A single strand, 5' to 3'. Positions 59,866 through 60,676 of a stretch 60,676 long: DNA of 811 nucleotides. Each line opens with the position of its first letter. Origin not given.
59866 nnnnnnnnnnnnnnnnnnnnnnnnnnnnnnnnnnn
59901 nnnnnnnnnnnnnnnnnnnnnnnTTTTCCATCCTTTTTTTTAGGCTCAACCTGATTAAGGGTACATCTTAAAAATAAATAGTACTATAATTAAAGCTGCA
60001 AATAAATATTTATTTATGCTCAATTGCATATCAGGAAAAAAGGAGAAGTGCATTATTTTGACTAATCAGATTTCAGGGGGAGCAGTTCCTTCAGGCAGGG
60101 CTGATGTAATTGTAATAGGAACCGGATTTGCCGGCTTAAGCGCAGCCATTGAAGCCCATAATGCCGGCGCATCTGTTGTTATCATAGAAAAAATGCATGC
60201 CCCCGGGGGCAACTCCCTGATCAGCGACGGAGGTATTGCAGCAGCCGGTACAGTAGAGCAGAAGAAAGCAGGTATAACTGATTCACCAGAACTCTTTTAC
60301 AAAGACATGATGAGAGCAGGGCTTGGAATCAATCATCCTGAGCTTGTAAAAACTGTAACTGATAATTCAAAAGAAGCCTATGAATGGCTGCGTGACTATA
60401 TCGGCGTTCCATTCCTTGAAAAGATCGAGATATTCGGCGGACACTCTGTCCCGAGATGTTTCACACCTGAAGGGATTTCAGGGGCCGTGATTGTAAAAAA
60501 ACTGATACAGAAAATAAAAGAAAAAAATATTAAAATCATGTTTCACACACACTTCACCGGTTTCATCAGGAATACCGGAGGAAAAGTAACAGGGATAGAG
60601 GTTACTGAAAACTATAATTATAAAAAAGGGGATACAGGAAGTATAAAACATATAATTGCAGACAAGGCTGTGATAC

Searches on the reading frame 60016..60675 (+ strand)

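Call 7: search_protein_families(library=pfam, proteins=[window:60016-60675:+])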
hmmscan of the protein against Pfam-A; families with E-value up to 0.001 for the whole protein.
window:60016-60675:+ (220 aa): 11 families
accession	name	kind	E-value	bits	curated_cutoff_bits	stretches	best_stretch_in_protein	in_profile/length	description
PF00890.30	FAD_binding_2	-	4.6e-35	122.1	20.4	1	30-220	1-198/414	FAD binding domain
PF12831.13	FAD_oxidored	-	1.1e-13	51.7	27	1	30-198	1-128/416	FAD dependent oxidoreductase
PF01266.30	DAO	-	9.8e-12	45.5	27.9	1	30-197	1-187/353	FAD dependent oxidoreductase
PF03486.20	HI0933_like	-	1e-10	42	50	1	30-74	2-46/244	HI0933-like protein Rossmann domain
PF07992.20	Pyr_redox_2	-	3.2e-09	37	26.1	1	30-96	2-58/291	Pyridine nucleotide-disulphide oxidoreductase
PF13450.12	NAD_binding_8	-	9.4e-08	32.7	21.9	1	33-67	1-35/68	NAD(P)-binding Rossmann-like domain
PF01946.23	Thi4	-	4.4e-06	26.5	26.2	1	28-80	17-68/235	Thi4 family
PF00070.33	Pyr_redox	-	9.1e-06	26.5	22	0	31-64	2-35/82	Pyridine nucleotide-disulphide oxidoreductase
PF01494.25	FAD_binding_3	-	1.9e-05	24.5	22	1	29-67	2-40/349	FAD binding domain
PF01262.27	AlaDh_PNT_C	-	7.6e-05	22.7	23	1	22-60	21-60/214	Alanine dehydrogenase/PNT, C-terminal domain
PF01134.28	GIDA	-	0.00016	21.3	22.1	1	30-58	1-29/391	Glucose inhibited division protein A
